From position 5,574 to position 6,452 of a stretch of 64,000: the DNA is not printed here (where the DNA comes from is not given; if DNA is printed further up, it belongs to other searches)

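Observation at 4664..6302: Active clpP divergent from a ClgR-like regulator co-transcribed with a triad-less ClpP paralog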

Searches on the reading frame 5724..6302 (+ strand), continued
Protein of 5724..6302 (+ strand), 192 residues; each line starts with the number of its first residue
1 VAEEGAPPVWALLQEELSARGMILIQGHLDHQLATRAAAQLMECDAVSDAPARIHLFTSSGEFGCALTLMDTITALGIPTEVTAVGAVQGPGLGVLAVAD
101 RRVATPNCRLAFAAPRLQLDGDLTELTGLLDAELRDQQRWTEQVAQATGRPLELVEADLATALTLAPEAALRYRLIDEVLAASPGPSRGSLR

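Call 72: search_dna_similar(query=window:5724-6299:+, collection=plasmids, mode=protein, max_evalue=0.00001, max_rows=15)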
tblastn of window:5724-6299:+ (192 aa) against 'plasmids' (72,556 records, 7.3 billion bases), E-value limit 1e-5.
No match.

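Call 73: search_dna_similar(query=P0263, collection=plasmids, mode=protein, max_evalue=1e-8, max_rows=15)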
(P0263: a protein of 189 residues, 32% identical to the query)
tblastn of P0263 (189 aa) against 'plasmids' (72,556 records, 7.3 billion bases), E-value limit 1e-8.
No match.
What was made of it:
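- On Type II toxin-antitoxin module: No plasmid copies (calls 72, 73).
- Tried and rejected: No match (calls 72, 73).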

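Call 76: search_solved_structures(query=A4, max_evalue=0.00001)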
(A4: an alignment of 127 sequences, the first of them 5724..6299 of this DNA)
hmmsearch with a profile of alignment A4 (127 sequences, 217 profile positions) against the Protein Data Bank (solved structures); distinct sequences matched with E-value up to 0.00001: 110 (the best 60 are shown).
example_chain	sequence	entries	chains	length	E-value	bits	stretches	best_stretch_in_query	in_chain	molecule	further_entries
6hwm_A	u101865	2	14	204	1.7e-38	135.5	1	40-213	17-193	ATP-dependent Clp protease proteolytic subunit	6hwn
29hb_A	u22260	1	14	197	1.7e-36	129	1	36-213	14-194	ATP-dependent Clp protease proteolytic subunit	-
9ndj_H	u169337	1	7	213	1.8e-34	122.4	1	27-212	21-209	ATP-dependent Clp protease proteolytic subunit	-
6cfd_A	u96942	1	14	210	1.8e-34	122.4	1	36-213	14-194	ATP-dependent Clp protease proteolytic subunit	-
7m1m_A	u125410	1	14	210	4e-34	121.3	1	35-213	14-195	ATP-dependent Clp protease proteolytic subunit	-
8r05_A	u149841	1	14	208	4.5e-34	121.1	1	22-212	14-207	ATP-dependent Clp protease proteolytic subunit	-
8xop_H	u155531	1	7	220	1.2e-32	116.4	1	43-213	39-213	ATP-dependent Clp protease proteolytic subunit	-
9irp_A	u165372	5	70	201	1.4e-32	116.2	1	35-214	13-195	ATP-dependent Clp protease proteolytic subunit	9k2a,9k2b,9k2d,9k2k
3q7h_A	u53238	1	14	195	1.5e-32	116.2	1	33-211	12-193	ATP-dependent Clp protease proteolytic subunit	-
8ef8_A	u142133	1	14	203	1.5e-32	116.1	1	35-214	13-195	ATP-dependent Clp protease proteolytic subunit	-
8xn4_H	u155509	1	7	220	1.6e-32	116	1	44-213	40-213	ATP-dependent Clp protease proteolytic subunit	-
3v5i_A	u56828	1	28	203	1.7e-32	115.9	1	35-213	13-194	ATP-dependent Clp protease proteolytic subunit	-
4emp_V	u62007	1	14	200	1.8e-32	115.9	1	33-212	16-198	ATP-dependent Clp protease proteolytic subunit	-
8xon_H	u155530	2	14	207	1.8e-32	115.9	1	44-213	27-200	ATP-dependent Clp protease proteolytic subunit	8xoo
4emm_V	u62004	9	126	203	2e-32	115.7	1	35-214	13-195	ATP-dependent Clp protease proteolytic subunit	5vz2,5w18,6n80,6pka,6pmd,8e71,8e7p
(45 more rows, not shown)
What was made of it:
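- The best profile matches are all ClpPs (call 76).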

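Call 78: list_cluster_members(proteins=[P0001, P0005, P0006, P0286, P0288, P0294, P0302, P0163, P0174, P0014])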
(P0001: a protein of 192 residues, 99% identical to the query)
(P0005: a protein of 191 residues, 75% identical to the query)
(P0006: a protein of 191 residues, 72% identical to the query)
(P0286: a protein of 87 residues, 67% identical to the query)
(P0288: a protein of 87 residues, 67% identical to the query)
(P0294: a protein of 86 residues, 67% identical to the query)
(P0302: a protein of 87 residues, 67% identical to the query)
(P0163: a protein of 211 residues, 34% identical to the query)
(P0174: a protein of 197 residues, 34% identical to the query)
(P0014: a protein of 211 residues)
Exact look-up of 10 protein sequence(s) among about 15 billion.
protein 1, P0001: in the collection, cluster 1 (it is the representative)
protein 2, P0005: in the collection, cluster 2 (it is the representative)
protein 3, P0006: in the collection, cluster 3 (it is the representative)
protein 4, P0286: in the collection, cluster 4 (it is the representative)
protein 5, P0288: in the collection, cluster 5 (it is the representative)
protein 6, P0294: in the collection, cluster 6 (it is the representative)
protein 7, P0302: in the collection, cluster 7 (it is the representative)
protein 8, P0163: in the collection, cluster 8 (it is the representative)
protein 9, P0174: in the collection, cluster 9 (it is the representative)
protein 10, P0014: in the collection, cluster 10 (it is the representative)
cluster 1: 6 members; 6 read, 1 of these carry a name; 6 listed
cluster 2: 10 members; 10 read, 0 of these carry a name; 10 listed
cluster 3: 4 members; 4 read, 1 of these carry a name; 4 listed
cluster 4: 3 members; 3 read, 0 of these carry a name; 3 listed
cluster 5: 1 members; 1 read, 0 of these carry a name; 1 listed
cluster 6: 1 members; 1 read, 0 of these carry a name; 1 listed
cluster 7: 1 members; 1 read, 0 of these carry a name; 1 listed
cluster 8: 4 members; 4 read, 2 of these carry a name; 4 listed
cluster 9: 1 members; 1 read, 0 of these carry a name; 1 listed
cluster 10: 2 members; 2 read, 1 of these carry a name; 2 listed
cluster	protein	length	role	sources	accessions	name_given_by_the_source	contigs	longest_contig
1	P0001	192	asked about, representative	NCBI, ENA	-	-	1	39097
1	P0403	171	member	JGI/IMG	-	ATP-dependent Clp protease protease subunit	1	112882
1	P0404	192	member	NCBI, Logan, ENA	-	-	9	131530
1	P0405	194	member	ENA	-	-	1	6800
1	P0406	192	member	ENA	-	-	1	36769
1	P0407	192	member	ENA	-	-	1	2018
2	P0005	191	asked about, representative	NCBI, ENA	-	-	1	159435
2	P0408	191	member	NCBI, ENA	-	-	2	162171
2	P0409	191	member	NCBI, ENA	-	-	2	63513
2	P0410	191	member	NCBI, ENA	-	-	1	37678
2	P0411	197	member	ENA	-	-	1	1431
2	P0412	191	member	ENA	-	-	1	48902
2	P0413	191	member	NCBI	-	-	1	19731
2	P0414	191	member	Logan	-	-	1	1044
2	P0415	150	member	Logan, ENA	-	-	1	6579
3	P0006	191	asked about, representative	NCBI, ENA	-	-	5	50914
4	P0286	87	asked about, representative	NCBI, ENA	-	-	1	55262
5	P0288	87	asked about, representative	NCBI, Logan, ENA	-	-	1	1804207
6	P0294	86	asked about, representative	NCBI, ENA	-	-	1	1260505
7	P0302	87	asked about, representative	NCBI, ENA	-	-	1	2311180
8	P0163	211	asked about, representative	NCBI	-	-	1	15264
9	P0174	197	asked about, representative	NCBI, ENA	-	-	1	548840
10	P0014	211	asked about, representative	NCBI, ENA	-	-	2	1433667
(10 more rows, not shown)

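Call 89: find_encoding_contigs(protein=P0196, flank=4000, max_places=1)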
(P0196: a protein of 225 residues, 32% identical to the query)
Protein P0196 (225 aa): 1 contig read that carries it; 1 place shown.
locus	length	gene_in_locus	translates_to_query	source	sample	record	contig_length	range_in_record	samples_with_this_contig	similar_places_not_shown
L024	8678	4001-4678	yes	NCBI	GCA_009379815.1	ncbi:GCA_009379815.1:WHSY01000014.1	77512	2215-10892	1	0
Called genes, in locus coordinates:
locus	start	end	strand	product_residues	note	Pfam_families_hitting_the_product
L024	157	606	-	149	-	PF20358:DUF6653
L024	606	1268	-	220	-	PF03070:TENA_THI-4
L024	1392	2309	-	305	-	PF00903:Glyoxalase (weak), PF13669:Glyoxalase_4 (faint), PF00903:Glyoxalase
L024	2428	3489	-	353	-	PF08240:ADH_N, PF00107:ADH_zinc_N, PF13602:ADH_zinc_N_2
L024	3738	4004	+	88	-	PF13744:HTH_37 (weak), PF13560:HTH_31, PF01381:HTH_3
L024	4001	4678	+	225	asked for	PF00574:CLP_protease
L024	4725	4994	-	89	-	PF02467:Whib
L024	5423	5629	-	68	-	-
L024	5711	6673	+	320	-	PF01965:DJ-1_PfpI, PF00165:HTH_AraC, PF12833:HTH_18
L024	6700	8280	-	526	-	PF00890:FAD_binding_2 (faint), PF01266:DAO, PF16901:DAO_C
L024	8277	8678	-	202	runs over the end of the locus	PF00440:TetR_N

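Call 90: find_encoding_contigs(protein=P0012, flank=4000, max_places=1)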
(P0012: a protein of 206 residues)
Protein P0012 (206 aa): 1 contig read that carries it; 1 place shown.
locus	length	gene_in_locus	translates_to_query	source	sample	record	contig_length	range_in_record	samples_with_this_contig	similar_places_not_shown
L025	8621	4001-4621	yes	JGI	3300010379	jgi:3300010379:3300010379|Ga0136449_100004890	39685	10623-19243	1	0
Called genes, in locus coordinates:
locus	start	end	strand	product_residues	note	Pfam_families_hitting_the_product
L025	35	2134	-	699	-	PF03176:MMPL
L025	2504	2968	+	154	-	PF01047:MarR, PF12802:MarR_2, PF13463:HTH_27 (weak)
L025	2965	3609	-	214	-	PF00574:CLP_protease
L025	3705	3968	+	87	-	PF13560:HTH_31, PF01381:HTH_3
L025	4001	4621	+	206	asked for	PF00574:CLP_protease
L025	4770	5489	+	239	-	PF00106:adh_short, PF08659:KR, PF13561:adh_short_C2, PF23441:SDR (weak)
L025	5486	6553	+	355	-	PF02547:Queuosine_synth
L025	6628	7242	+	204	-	PF01022:HTH_5, PF12840:HTH_20, PF13412:HTH_24 (weak)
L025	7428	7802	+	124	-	PF06013:WXG100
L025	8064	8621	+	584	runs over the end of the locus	-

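Call 91: find_encoding_contigs(protein=P0257, flank=4000, max_places=1)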
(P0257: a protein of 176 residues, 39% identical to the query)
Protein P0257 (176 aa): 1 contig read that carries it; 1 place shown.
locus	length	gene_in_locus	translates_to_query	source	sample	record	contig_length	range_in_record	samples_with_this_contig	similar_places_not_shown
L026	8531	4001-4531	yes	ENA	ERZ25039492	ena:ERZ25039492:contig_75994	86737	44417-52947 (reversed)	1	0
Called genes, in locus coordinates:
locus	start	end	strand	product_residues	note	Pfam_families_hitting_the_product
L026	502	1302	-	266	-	PF00230:MIP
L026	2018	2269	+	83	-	-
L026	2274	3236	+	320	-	PF00248:Aldo_ket_red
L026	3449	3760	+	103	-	PF13560:HTH_31 (weak), PF01381:HTH_3 (weak)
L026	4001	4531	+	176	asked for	PF00574:CLP_protease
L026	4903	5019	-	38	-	-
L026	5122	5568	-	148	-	PF01212:Beta_elim_lyase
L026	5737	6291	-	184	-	PF01212:Beta_elim_lyase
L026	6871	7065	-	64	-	-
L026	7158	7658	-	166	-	-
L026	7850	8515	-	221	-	PF00702:Hydrolase, PF13419:HAD_2, PF13242:Hydrolase_like (weak)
